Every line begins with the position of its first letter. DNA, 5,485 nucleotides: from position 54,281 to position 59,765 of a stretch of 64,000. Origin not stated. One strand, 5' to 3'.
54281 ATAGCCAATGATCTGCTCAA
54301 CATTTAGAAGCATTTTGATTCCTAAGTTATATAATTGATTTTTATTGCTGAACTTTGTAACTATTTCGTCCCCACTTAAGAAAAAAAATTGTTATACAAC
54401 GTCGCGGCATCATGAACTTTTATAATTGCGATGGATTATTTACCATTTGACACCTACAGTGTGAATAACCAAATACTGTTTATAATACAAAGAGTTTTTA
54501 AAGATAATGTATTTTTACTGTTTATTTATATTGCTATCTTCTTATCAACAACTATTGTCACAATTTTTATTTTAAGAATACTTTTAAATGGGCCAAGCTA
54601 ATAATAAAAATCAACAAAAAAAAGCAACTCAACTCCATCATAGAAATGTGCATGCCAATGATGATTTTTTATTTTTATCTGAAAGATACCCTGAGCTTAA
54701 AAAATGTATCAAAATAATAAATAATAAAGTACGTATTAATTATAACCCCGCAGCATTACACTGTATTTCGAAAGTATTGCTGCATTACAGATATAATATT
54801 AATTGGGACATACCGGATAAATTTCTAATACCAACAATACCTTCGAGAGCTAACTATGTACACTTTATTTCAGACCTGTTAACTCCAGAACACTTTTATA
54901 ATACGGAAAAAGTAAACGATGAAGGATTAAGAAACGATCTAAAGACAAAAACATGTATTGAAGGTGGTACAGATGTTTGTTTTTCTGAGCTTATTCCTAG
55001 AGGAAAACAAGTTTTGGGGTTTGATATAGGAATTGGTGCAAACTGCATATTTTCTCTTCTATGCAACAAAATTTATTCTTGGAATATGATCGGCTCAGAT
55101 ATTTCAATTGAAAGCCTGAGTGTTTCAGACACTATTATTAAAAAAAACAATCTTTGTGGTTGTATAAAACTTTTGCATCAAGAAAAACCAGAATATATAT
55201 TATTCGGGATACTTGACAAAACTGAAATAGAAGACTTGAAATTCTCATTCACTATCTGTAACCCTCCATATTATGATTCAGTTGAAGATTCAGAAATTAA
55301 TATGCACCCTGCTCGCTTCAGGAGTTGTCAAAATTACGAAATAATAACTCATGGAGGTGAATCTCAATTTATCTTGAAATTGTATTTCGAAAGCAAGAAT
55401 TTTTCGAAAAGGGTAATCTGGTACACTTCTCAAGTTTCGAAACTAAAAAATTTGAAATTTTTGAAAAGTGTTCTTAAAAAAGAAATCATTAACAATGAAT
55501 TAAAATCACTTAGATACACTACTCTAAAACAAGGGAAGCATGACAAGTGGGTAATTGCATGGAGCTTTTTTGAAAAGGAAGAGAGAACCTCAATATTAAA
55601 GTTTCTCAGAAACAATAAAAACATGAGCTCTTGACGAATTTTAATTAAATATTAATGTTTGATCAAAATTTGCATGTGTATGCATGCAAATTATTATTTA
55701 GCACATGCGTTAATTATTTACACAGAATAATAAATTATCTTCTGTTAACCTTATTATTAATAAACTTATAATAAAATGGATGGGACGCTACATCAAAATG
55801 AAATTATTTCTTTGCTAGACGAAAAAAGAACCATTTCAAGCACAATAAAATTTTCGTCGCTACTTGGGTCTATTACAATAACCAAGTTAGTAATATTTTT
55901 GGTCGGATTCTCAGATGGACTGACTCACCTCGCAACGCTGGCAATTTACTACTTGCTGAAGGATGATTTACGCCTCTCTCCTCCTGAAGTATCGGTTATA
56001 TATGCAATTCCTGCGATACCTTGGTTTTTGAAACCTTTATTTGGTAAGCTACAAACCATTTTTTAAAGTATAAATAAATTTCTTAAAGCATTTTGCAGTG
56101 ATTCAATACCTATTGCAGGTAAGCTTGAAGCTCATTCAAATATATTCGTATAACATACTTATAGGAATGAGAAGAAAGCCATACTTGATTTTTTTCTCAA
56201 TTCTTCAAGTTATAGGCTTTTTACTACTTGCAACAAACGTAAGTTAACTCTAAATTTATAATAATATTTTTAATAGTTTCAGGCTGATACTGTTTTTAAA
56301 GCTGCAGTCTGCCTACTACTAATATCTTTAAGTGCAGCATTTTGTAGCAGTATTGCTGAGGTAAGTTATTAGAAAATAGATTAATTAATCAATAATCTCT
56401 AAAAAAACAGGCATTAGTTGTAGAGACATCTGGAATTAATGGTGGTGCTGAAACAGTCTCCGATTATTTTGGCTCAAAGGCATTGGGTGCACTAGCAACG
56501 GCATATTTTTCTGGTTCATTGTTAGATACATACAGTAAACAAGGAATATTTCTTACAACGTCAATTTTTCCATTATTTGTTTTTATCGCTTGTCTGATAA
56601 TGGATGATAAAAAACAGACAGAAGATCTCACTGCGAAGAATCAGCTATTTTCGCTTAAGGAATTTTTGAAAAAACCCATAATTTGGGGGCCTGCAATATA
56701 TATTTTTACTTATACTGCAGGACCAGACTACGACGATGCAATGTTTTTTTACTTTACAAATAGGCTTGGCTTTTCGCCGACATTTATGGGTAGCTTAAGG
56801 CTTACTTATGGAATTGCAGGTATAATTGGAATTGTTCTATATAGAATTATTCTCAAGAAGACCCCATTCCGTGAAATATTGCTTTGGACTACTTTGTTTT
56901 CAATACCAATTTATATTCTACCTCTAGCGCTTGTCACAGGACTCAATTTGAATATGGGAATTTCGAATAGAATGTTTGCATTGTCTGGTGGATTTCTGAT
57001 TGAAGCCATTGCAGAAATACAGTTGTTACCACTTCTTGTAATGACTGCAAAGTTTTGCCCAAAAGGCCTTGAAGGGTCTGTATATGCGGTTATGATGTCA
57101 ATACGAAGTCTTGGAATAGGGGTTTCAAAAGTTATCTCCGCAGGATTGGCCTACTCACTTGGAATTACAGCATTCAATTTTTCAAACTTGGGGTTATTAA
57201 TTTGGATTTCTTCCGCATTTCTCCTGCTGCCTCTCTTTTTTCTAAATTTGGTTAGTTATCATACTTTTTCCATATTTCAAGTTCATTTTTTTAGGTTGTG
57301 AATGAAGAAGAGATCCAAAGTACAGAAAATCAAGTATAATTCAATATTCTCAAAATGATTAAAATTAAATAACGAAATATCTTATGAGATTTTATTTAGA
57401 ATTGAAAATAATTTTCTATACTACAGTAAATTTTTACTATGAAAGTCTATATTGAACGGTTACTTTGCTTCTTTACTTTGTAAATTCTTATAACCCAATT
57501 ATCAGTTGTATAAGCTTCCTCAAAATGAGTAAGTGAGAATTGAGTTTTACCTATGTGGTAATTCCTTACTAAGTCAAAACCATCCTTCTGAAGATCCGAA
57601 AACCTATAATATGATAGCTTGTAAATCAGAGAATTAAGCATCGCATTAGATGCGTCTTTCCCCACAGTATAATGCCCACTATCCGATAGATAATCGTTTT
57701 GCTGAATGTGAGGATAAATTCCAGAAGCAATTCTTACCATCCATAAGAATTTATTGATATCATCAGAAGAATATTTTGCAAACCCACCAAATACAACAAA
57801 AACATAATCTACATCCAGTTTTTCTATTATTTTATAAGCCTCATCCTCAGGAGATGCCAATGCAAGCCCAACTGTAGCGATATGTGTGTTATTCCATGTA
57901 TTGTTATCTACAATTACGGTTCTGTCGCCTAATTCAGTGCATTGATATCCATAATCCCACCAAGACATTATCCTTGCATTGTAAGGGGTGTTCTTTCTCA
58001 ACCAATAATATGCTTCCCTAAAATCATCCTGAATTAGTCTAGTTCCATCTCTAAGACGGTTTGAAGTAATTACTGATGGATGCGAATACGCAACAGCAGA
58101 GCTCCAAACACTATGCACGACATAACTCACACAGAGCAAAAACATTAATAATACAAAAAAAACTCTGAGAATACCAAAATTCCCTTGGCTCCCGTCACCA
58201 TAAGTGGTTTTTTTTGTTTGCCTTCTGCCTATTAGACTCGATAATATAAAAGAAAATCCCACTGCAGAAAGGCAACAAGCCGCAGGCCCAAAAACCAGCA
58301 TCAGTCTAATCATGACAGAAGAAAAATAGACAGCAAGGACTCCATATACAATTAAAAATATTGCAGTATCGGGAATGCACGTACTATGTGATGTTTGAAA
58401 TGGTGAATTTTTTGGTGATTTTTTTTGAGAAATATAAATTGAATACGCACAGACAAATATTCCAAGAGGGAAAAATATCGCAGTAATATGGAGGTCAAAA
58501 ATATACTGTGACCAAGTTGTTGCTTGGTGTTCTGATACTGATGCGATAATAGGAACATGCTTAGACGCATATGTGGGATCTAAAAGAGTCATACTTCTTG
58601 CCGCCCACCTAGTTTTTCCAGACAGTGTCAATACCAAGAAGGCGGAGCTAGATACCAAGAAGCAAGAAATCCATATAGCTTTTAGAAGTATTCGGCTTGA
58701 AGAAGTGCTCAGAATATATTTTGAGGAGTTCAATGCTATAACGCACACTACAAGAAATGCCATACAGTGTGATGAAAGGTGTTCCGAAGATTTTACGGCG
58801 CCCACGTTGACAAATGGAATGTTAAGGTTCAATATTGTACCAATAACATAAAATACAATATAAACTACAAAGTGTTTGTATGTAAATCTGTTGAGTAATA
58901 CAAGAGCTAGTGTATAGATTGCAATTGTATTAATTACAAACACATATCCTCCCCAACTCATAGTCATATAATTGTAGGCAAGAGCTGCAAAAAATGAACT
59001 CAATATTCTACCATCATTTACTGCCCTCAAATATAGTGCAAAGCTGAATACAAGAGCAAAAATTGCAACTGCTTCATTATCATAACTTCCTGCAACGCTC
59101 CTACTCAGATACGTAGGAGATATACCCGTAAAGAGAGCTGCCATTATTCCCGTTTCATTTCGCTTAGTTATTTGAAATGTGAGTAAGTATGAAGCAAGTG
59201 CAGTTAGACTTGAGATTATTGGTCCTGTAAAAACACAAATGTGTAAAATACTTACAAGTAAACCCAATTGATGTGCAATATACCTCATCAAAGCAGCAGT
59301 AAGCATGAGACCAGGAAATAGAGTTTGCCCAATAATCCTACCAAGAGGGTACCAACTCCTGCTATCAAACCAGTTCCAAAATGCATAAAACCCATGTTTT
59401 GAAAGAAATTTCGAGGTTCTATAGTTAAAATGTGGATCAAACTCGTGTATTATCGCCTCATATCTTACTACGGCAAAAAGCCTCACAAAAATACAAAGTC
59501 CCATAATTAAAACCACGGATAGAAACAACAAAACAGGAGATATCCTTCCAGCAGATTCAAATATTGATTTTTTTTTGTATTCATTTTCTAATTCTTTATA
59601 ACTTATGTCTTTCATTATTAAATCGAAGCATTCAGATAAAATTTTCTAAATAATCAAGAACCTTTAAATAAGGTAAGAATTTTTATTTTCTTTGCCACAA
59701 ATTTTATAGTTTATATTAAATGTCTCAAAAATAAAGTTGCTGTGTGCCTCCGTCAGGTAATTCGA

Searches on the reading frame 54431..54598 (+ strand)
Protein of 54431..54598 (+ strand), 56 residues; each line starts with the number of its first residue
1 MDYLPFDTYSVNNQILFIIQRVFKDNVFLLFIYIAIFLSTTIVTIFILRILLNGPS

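Call 73: search_protein_families(library=pfam, proteins=[window:54431-54598:+], max_evalue=1)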
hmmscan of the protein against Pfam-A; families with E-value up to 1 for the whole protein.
seq(56 aa): 0 families

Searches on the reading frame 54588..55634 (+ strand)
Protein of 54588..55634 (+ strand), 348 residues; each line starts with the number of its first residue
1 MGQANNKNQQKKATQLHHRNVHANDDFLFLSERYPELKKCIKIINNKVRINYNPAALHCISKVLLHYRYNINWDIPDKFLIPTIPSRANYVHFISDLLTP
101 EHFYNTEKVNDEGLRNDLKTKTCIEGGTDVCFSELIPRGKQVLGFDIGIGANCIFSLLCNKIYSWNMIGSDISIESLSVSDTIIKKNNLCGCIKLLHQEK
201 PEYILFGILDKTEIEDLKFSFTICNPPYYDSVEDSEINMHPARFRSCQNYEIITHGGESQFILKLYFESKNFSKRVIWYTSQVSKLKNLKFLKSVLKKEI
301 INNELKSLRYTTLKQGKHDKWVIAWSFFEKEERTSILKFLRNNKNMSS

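Call 7: search_protein_families(library=pfam, proteins=[window:54588-55634:+])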
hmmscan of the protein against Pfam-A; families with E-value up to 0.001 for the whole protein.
window:54588-55634:+ (348 aa): 1 family
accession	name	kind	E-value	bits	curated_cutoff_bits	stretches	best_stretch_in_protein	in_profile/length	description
PF05971.18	Methyltransf_10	-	1.1e-58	199.5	23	2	141-328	103-298/299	RNA methyltransferase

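Call 46: find_homologous_proteins(query=window:54588-55634:+, max_evalue=1e-40)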
Query window:54588-55634:+ (348 aa): 12 proteins with E <= 1e-40 among 1510 candidates.
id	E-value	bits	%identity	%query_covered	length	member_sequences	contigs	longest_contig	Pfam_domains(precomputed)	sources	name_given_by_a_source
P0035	1.3e-213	727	91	100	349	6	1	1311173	PF05971.19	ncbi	ncbi:Ribosomal RNA large subunit methyltransferase F-like [Cryptosporidium meleagridis]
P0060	1.1e-181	622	80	99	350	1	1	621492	PF05971.19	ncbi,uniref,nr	ncbi:uncharacterized protein ELE39_002348 [Cryptosporidium sp. chipmunk genotype I]|uniref:uncharact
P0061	7.1e-171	586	76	99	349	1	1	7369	PF05971.19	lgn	-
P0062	3.2e-164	564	73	96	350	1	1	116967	PF05971.19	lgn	-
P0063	2.2e-160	552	73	96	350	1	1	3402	PF05971.19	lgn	-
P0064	2.3e-147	509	68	97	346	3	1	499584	PF05971.19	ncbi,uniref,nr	ncbi:YbiN-like RNA methylase [Cryptosporidium canis]|uniref:YbiN-like RNA methylase n=1 Tax=Cryptosp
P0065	3.5e-133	462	61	98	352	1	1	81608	PF05971.19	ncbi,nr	ncbi:Ribosomal RNA large subunit methyltransferase F [Cryptosporidium felis]|nr:Ribosomal RNA large 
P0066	8.4e-133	461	75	78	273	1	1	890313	PF05971.19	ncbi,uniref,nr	ncbi:uncharacterized protein cubi_02326 [Cryptosporidium ubiquitum]|uniref:Uncharacterized protein n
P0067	4.4e-124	432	58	96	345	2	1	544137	PF05971.19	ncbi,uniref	ncbi:hypothetical protein RS030_71019 [Cryptosporidium xiaoi]|uniref:U6 small nuclear RNA (adenine-(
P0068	6.8e-122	425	59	95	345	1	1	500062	PF05971.19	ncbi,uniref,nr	ncbi:YbiN-like RNA methylase [Cryptosporidium ryanae]|uniref:YbiN-like RNA methylase n=1 Tax=Cryptos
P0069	1.0e-89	319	46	95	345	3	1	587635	PF05971.19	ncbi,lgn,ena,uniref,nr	ncbi:hypothetical protein cand_006320 [Cryptosporidium andersoni]|uniref:U6 small nuclear RNA (adeni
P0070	4.9e-48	182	32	98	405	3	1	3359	PF05175.21,PF05971.19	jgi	-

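Call 47: find_encoding_contigs(protein=P0064, flank=3000, max_places=1)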
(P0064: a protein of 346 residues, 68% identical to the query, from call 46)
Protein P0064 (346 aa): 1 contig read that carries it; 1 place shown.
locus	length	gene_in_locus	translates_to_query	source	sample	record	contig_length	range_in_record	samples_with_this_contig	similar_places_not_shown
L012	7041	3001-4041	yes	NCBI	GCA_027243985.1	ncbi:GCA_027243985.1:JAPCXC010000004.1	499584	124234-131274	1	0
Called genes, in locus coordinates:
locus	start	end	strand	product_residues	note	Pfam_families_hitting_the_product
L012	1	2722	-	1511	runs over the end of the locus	-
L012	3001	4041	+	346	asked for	PF05971:Methyltransf_10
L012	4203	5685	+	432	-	PF07690:MFS_1, PF03092:BT1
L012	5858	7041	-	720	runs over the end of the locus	PF02516:STT3, PF21436:STT3-PglB_core (faint)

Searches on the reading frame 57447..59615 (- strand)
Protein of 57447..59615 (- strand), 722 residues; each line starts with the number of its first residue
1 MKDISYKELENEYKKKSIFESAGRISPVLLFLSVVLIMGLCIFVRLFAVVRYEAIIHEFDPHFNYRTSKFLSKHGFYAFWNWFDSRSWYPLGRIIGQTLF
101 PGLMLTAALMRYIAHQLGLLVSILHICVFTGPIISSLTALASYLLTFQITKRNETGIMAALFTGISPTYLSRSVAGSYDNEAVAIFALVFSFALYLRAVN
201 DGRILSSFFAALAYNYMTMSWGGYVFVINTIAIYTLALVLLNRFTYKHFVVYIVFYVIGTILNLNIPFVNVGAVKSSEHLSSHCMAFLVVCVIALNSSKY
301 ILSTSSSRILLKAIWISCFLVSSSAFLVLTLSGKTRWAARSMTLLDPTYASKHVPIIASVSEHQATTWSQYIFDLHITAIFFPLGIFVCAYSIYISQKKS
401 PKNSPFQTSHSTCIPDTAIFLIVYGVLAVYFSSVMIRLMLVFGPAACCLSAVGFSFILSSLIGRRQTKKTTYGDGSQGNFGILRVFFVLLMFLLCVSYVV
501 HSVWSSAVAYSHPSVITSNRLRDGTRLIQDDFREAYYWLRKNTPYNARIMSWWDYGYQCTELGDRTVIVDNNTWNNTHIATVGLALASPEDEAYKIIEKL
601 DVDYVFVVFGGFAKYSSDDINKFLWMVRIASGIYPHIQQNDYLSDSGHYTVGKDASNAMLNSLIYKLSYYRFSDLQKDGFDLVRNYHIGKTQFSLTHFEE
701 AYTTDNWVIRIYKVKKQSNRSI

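Call 7: search_protein_families(library=pfam, proteins=[window:57447-59615:-])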
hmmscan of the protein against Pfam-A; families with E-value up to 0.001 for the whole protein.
window:57447-59615:- (722 aa): 2 families
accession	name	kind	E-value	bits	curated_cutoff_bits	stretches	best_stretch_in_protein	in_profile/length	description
PF02516.20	STT3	-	8.3e-77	259.8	24.5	1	28-449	1-404/405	Oligosaccharyl transferase STT3, N-terminal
PF21436.2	STT3-PglB_core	-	1.4e-05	26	23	1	549-617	5-72/131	STT3/PglB/AglB core domain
